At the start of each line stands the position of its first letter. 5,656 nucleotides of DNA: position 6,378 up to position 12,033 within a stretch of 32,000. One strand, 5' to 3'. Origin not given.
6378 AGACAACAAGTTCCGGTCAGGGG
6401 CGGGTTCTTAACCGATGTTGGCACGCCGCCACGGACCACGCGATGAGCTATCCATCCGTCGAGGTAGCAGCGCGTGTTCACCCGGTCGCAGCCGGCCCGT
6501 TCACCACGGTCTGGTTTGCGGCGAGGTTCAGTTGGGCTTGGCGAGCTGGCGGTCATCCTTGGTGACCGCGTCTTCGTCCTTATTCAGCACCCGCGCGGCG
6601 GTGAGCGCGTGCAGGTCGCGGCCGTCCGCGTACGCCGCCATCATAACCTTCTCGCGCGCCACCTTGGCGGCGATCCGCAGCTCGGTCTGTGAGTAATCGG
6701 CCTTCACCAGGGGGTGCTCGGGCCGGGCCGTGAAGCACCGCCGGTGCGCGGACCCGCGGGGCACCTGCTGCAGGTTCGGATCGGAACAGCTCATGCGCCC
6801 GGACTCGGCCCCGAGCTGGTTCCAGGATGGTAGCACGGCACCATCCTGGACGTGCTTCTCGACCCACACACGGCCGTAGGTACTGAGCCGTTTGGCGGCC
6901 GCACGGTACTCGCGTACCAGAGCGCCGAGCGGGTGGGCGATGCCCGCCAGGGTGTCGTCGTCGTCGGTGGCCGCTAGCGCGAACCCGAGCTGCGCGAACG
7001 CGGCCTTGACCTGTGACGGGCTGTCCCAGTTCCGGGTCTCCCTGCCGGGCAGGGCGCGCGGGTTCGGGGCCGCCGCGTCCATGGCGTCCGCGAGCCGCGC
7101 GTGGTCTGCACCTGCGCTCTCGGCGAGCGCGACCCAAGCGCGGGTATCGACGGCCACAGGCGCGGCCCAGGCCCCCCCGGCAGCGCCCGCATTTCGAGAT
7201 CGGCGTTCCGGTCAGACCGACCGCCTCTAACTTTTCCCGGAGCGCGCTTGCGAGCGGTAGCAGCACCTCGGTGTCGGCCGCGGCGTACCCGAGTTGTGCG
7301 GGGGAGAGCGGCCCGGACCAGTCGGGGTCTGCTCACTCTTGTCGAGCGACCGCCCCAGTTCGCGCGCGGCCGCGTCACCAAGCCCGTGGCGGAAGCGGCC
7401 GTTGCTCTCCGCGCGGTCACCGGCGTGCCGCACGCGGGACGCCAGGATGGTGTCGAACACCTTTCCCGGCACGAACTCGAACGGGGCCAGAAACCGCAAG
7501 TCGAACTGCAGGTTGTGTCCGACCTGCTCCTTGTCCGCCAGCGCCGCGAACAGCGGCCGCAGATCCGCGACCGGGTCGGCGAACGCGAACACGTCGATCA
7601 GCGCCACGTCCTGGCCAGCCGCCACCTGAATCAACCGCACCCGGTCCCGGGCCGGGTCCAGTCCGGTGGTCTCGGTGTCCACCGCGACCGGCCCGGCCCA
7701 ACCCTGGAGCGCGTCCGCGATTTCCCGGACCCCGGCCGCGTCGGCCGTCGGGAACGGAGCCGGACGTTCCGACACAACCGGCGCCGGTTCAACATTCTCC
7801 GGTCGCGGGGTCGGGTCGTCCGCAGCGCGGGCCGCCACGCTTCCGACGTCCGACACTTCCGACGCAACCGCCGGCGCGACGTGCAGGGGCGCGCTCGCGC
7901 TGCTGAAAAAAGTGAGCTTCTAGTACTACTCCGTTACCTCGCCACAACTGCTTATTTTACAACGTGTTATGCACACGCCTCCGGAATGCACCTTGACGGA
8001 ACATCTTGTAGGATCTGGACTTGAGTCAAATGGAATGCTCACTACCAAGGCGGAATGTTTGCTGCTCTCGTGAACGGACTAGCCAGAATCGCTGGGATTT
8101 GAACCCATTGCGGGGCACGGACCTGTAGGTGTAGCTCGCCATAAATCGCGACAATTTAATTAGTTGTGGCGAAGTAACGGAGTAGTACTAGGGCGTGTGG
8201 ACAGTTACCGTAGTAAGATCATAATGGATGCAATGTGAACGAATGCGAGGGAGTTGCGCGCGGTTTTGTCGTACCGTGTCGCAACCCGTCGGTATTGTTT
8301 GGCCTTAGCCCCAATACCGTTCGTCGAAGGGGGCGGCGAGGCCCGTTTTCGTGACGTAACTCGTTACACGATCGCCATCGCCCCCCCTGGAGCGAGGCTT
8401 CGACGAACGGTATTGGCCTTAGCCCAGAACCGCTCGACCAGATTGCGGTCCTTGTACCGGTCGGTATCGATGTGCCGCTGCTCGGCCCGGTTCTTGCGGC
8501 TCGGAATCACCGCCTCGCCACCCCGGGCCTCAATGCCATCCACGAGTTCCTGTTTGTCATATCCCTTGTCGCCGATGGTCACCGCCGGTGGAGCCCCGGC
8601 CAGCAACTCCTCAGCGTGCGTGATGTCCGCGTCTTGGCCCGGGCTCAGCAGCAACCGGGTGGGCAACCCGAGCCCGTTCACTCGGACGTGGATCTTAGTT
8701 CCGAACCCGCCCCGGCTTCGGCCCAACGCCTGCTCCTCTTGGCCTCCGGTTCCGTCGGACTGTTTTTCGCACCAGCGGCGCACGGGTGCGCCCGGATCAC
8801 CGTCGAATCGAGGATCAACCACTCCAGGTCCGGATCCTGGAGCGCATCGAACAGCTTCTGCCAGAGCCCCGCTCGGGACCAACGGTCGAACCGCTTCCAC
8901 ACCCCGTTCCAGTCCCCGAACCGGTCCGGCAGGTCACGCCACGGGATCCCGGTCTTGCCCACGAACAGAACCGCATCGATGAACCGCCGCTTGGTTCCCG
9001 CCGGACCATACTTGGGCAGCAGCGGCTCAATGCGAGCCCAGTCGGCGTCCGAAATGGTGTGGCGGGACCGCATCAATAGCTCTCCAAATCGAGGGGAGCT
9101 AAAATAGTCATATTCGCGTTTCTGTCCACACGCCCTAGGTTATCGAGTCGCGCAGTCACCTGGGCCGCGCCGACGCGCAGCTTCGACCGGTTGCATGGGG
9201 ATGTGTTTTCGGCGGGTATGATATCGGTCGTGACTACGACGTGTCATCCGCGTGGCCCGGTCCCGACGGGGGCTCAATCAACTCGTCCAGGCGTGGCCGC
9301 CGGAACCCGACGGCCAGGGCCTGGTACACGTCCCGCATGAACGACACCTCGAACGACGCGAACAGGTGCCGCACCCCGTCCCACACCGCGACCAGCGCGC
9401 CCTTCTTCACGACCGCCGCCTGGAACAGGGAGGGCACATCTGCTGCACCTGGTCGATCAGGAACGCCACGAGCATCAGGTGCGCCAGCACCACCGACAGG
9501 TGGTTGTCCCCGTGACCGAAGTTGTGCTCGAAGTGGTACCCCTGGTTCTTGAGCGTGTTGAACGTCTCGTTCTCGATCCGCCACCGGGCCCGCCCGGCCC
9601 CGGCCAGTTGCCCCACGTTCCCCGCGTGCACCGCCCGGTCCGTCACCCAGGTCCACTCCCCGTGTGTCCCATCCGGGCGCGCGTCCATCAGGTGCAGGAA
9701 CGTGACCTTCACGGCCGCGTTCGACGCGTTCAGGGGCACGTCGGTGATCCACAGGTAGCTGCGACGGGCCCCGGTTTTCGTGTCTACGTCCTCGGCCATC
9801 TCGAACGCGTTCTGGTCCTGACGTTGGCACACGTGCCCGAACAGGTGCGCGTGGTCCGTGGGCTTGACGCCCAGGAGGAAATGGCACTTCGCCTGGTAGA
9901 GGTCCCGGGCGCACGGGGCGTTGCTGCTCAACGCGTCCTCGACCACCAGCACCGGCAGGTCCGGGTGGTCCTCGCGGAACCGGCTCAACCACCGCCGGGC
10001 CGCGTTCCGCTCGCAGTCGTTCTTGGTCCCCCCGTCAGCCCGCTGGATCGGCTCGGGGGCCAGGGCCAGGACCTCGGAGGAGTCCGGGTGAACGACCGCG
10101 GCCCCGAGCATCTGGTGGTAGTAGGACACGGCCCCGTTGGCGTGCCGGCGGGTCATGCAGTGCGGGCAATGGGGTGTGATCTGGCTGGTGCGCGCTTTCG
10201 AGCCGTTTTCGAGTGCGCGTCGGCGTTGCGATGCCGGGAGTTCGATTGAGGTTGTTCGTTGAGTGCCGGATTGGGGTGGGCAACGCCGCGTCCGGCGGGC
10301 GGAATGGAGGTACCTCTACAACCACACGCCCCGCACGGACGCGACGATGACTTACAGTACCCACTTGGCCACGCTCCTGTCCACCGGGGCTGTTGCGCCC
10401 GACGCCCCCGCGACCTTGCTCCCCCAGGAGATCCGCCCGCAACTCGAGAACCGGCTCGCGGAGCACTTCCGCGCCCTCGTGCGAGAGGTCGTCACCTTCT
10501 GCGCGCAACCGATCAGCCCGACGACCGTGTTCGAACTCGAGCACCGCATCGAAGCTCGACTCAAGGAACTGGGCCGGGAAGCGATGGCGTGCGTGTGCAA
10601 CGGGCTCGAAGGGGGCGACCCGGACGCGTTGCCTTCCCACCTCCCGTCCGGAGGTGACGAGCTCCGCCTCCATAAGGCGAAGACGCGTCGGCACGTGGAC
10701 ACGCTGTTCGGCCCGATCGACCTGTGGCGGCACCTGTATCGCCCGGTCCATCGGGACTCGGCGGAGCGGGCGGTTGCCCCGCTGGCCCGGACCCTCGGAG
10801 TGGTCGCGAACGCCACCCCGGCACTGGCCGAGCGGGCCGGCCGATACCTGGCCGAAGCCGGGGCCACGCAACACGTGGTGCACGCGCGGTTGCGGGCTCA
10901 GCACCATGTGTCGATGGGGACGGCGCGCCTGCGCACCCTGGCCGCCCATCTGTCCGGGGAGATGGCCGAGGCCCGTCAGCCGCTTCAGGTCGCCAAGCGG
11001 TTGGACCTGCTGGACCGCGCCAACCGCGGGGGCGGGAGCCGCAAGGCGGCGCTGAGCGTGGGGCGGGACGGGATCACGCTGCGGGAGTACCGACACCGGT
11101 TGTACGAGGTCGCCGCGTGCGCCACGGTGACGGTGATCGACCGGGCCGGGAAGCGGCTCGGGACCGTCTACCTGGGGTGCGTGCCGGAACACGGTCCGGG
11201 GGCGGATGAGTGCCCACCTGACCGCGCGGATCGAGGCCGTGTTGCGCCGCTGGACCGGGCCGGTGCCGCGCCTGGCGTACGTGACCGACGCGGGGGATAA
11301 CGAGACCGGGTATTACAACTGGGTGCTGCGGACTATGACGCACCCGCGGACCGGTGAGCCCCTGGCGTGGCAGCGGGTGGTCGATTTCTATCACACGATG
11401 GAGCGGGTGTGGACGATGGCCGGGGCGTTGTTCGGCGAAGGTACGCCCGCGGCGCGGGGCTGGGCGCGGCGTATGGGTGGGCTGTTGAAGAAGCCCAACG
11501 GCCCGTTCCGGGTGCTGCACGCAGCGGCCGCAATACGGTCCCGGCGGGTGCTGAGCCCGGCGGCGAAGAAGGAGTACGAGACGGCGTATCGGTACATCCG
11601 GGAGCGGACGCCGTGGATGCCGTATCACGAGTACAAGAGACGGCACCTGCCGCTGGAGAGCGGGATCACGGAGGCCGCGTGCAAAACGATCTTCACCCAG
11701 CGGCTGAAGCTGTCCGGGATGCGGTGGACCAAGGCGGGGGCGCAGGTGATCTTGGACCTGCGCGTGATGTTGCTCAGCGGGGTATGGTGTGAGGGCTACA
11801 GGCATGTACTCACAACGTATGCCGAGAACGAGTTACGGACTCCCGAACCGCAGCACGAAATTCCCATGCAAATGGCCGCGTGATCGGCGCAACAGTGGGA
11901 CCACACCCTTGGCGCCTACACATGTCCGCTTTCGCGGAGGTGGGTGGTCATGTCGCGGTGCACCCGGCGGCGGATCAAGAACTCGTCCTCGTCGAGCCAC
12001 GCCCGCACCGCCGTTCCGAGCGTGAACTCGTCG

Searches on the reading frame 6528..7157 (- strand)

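Call 13: search_protein_families(library=pfam, proteins=[window:6528-7157:-], max_evalue=0.01)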
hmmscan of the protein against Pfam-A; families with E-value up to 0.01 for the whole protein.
window:6528-7157:- (209 aa): 2 families
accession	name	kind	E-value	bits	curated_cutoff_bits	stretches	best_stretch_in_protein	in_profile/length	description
PF00476.26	DNA_pol_A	-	4.4e-37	128.4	34.3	1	25-207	14-211/381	DNA polymerase family A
PF01462.23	LRRNT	-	0.0082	16.2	25.8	0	121-134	12-25/28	Leucine rich repeat N-terminal domain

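Call 97: search_protein_families(library=phrogs, proteins=[window:6528-7157:-], max_evalue=0.001)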
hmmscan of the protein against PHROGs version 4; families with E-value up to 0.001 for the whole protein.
window:6528-7157:- (209 aa): 6 families
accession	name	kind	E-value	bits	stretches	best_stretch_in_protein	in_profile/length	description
phrog_17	-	DNA, RNA and nucleotide metabolism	1.1e-39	137.3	1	3-208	857-1067/1445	DNA polymerase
phrog_15971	-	DNA, RNA and nucleotide metabolism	2e-11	44.7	1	66-199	79-209/376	DNA polymerase I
phrog_2573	-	DNA, RNA and nucleotide metabolism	1.4e-09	38.6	1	139-208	6-91/336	DNA polymerase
phrog_10285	-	DNA, RNA and nucleotide metabolism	2.9e-07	30.9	1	135-202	42-109/321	DNA polymerase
phrog_23226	-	DNA, RNA and nucleotide metabolism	6.3e-06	25.9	1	111-194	297-385/611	DNA polymerase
phrog_12241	-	DNA, RNA and nucleotide metabolism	0.00019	21.5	1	79-133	440-494/502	DNA polymerase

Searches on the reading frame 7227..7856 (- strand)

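Call 13: search_protein_families(library=pfam, proteins=[window:7227-7856:-], max_evalue=0.01)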
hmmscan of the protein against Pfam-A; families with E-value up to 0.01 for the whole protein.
window:7227-7856:- (209 aa): 1 family
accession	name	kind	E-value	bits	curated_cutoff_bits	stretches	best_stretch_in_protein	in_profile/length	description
PF01612.26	DNA_pol_A_exo1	-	1.2e-19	71.2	23.6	1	43-177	10-138/173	3'-5' exonuclease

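Call 97: search_protein_families(library=phrogs, proteins=[window:7227-7856:-], max_evalue=0.001)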
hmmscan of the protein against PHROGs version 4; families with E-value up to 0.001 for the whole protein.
window:7227-7856:- (209 aa): 2 families
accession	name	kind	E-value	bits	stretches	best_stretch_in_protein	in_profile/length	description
phrog_17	-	DNA, RNA and nucleotide metabolism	3.8e-13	49.3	1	31-168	652-787/1445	DNA polymerase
phrog_192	-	DNA, RNA and nucleotide metabolism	5.1e-07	30.3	0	112-165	191-243/397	DNA polymerase exonuclease subunit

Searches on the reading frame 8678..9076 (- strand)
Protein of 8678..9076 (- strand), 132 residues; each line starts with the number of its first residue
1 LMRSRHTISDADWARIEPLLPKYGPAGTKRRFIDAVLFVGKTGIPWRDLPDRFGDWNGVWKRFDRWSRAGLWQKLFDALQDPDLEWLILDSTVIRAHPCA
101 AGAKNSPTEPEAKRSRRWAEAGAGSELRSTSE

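Call 13: search_protein_families(library=pfam, proteins=[window:8678-9076:-], max_evalue=0.01)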
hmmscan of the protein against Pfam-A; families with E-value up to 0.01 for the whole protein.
window:8678-9076:- (132 aa): 1 family
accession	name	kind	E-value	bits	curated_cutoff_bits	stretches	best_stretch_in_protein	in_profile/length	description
PF13340.11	DUF4096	-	1.6e-25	89.6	34.3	1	8-76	1-76/76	Putative transposase of IS4/5 family (DUF4096)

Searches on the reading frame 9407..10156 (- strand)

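Call 13: search_protein_families(library=pfam, proteins=[window:9407-10156:-], max_evalue=0.01)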
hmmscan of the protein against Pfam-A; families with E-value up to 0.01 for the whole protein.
window:9407-10156:- (249 aa): 1 family
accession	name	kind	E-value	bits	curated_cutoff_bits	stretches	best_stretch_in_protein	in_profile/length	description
PF01609.27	DDE_Tnp_1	-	3.3e-05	24.2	23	1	12-231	32-198/200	Transposase DDE domain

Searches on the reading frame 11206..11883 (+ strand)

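Call 13: search_protein_families(library=pfam, proteins=[window:11206-11883:+], max_evalue=0.01)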
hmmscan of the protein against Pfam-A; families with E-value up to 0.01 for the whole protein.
window:11206-11883:+ (225 aa): 0 families

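Call 27: search_protein_families(library=ncbifam, proteins=[window:11206-11883:+], max_evalue=0.001)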
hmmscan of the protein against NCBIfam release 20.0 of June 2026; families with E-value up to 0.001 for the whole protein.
window:11206-11883:+ (225 aa): 2 families
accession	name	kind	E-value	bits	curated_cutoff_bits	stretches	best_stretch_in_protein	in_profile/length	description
NF033572.1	transpos_ISKra4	equivalog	9.2e-36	123.8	205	1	39-194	269-422/422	ISKra4 family transposase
NF033529.1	transpos_ISLre2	equivalog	4.8e-05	22.8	200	1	117-213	246-340/382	ISLre2 family transposase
